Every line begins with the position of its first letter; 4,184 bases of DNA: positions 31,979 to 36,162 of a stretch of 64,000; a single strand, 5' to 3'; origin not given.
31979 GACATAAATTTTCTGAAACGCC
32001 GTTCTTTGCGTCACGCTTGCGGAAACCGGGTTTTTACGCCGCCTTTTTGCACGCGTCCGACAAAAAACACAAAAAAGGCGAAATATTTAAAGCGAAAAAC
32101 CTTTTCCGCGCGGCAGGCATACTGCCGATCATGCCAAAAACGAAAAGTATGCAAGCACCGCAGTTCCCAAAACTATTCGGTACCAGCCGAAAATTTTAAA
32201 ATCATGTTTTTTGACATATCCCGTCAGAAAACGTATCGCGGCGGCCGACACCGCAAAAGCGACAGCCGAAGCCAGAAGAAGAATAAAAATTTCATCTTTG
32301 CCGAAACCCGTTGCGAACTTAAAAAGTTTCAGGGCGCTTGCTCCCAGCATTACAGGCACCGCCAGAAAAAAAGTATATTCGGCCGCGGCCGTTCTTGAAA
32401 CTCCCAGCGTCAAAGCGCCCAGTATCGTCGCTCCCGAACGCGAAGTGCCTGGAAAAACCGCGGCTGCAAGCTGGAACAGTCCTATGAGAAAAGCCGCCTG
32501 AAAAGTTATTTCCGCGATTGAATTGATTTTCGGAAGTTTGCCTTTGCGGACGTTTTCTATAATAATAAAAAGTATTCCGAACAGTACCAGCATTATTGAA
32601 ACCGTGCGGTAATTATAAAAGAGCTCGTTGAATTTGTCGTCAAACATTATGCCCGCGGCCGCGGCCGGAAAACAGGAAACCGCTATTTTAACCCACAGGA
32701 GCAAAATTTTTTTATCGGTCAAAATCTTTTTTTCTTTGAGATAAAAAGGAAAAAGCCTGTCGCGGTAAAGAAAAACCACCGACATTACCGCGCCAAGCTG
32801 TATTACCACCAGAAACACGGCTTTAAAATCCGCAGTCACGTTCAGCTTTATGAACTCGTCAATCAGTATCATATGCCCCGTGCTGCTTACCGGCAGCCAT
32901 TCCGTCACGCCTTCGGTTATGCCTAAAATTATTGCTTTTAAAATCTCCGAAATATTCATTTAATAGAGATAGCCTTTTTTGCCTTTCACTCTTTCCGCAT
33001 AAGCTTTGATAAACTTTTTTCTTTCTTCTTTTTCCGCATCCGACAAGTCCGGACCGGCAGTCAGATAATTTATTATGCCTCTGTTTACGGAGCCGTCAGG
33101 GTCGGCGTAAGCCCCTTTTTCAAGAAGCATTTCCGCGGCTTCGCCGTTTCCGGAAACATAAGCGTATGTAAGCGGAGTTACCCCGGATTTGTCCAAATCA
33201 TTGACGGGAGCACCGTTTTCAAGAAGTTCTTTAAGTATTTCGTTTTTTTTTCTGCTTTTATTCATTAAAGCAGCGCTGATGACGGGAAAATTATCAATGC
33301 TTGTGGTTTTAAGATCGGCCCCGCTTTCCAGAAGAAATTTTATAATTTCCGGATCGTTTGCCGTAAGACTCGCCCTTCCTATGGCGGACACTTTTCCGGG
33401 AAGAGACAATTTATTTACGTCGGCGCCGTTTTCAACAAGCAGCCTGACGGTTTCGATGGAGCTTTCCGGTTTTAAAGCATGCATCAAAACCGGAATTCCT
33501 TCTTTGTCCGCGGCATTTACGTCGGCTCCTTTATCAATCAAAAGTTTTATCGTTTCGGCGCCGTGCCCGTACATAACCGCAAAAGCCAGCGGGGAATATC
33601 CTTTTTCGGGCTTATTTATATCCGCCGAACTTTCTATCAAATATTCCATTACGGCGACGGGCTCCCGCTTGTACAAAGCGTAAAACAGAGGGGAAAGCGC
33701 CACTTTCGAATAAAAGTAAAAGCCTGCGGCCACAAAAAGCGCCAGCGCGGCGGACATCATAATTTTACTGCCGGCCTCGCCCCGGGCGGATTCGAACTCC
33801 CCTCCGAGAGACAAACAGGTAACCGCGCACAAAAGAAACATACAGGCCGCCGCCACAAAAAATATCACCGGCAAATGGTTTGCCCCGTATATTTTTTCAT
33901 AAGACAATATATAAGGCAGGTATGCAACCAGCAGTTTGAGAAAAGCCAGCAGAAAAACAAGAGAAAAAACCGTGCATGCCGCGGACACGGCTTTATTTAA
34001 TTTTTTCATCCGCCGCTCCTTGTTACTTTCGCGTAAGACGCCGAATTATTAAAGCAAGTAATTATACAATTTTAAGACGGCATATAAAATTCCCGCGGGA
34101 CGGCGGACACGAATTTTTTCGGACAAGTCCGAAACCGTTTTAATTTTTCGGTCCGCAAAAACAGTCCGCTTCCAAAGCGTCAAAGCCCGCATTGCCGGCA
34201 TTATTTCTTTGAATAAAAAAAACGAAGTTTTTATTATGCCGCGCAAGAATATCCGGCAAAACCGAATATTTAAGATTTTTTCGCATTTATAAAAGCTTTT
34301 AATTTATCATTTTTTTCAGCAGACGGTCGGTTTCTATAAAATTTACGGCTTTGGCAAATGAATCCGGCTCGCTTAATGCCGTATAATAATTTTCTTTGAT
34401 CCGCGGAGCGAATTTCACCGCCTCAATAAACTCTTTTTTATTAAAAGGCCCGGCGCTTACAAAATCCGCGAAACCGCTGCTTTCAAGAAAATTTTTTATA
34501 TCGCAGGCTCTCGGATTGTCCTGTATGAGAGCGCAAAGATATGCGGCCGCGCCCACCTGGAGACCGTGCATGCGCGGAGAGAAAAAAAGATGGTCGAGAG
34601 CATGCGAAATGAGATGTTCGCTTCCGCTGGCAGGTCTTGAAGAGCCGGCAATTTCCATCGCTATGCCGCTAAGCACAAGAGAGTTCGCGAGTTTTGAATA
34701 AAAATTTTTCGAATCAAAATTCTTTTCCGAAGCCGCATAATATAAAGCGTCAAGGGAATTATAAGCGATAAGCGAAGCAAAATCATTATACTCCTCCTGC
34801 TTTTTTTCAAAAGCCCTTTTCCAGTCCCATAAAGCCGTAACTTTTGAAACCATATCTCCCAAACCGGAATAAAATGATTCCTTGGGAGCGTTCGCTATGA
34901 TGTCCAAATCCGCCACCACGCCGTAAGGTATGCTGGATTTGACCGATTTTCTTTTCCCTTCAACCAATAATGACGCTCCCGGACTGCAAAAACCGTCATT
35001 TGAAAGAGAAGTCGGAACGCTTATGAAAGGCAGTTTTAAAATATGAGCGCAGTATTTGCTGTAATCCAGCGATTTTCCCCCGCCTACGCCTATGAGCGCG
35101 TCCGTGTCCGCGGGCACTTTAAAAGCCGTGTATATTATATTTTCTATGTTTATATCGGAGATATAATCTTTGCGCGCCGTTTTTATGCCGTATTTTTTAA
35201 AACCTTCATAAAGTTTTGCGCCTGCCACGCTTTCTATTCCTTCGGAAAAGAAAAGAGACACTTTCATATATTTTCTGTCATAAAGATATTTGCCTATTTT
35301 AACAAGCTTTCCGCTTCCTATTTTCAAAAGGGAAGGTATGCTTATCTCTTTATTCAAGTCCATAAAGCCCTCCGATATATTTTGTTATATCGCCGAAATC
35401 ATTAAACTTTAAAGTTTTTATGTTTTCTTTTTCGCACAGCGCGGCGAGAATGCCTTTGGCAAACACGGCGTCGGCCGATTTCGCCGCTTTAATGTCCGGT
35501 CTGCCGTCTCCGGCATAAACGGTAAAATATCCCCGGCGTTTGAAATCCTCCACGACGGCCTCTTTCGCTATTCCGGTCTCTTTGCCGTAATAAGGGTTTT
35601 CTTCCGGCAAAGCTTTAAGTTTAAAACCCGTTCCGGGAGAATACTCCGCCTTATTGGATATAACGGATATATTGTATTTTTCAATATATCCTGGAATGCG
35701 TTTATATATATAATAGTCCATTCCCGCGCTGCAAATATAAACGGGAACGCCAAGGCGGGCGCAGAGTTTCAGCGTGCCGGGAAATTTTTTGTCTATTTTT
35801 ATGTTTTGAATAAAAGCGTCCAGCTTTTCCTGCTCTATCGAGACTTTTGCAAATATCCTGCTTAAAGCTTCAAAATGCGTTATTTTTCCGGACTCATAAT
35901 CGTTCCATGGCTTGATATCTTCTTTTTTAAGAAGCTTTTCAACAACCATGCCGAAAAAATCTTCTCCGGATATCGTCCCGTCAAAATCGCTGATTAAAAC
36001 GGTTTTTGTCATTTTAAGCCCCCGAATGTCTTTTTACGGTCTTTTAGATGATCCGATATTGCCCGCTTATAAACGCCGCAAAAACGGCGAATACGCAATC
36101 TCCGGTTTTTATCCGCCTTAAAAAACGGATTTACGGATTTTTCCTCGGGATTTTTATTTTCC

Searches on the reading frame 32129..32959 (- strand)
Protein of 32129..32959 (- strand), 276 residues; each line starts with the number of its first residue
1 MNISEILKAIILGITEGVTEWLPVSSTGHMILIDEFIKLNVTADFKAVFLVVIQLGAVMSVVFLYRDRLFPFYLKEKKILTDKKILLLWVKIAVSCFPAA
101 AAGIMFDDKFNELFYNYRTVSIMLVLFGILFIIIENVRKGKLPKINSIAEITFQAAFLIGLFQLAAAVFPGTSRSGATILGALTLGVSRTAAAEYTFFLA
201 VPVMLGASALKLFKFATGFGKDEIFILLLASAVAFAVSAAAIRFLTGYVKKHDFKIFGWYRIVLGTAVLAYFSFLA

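Call 18: search_protein_families(library=pfam, proteins=[window:32129-32959:-], max_evalue=0.001)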
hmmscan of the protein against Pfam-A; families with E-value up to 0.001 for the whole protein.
window:32129-32959:- (276 aa): 1 family
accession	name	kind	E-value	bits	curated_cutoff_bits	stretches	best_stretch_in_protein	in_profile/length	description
PF02673.24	BacA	-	2.2e-77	260.7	33.4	1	9-266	1-256/257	Bacitracin resistance protein BacA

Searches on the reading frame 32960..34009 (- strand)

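Call 18: search_protein_families(library=pfam, proteins=[window:32960-34009:-], max_evalue=0.001)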
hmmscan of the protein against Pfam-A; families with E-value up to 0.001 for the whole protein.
window:32960-34009:- (349 aa): 5 families
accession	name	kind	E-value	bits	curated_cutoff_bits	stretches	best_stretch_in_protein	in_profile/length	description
PF12796.13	Ank_2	-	2.7e-43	146.9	27.3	4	108-200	1-88/90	Ankyrin repeats (3 copies)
PF13637.12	Ank_4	-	3.8e-26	91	22.7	2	253-296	7-50/50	Ankyrin repeats (many copies)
PF00023.36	Ank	-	5e-26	89.7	21.1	1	137-169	2-33/33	Ankyrin repeat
PF13606.12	Ank_3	-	1.2e-20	71.5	22.3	0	137-166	2-30/30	Ankyrin repeat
PF13857.12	Ank_5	-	2.9e-11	43.9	27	0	128-175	6-52/56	Ankyrin repeats (many copies)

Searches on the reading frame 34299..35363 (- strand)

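Call 18: search_protein_families(library=pfam, proteins=[window:34299-35363:-], max_evalue=0.001)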
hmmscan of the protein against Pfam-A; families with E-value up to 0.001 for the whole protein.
window:34299-35363:- (354 aa): 2 families
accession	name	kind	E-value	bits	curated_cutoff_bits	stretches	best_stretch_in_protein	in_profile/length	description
PF13685.12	Fe-ADH_2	-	1.9e-37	129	28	1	15-160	2-149/149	Iron-containing alcohol dehydrogenase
PF00465.25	Fe-ADH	-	8.3e-10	38.9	31.3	1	13-141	4-154/168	Iron-containing alcohol dehydrogenase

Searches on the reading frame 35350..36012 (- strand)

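Call 85: search_protein_families(library=pfam, proteins=[window:35350-36012:-], max_evalue=0.01)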
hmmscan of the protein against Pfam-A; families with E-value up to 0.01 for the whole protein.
window:35350-36012:- (220 aa): 2 families
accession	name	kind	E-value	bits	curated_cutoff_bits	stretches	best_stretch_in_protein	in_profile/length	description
PF12710.13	HAD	-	7.6e-09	36.7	27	1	7-178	2-189/189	haloacid dehalogenase-like hydrolase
PF00702.32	Hydrolase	-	0.00059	20.7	26.4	1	42-181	57-191/191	haloacid dehalogenase-like hydrolase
